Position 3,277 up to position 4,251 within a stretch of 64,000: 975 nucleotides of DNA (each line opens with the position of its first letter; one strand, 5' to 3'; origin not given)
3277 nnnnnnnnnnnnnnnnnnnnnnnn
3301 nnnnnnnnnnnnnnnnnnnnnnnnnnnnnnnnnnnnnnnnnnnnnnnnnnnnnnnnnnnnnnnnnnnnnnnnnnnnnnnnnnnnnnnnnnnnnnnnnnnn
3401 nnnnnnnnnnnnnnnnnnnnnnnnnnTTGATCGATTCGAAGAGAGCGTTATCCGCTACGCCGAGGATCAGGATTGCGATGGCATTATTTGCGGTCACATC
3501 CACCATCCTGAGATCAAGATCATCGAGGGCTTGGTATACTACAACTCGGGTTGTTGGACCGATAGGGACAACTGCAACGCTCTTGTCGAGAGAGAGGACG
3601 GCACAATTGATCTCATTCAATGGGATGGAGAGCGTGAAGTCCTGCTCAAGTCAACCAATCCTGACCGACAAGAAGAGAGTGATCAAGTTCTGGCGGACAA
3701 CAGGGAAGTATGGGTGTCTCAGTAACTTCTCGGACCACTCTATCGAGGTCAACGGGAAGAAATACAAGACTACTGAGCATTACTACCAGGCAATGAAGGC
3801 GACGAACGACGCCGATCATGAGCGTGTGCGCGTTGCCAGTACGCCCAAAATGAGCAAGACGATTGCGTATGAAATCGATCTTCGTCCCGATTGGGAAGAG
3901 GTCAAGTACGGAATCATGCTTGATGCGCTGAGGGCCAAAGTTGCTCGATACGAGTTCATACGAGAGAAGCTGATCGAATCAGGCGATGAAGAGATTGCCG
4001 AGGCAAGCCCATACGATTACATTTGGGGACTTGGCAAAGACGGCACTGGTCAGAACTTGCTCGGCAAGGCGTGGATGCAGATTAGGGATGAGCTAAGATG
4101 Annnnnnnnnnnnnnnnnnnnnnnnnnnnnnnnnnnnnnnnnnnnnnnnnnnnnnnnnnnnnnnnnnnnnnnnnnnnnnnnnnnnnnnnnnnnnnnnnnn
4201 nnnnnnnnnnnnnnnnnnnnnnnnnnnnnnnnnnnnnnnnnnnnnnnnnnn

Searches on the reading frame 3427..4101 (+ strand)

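Call 30: search_protein_families(library=pfam, proteins=[window:3427-4101:+], max_evalue=0.01)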
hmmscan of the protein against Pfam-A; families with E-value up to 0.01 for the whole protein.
window:3427-4101:+ (224 aa): 1 family
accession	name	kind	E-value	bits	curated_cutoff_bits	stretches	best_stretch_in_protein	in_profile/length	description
PF08719.17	NADAR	-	1.4e-33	116.9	35.1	1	88-224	2-163/163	NADAR domain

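Call 92: search_protein_families(library=phrogs, proteins=[window:3427-4101:+], max_evalue=0.001)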
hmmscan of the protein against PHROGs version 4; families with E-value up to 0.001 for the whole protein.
window:3427-4101:+ (224 aa): 2 families
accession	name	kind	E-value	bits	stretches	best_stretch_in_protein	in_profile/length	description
phrog_1017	-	unknown function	1e-35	124.2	1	82-224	5-153/170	-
phrog_652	-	unknown function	0.00047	20.5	1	97-135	142-180/296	-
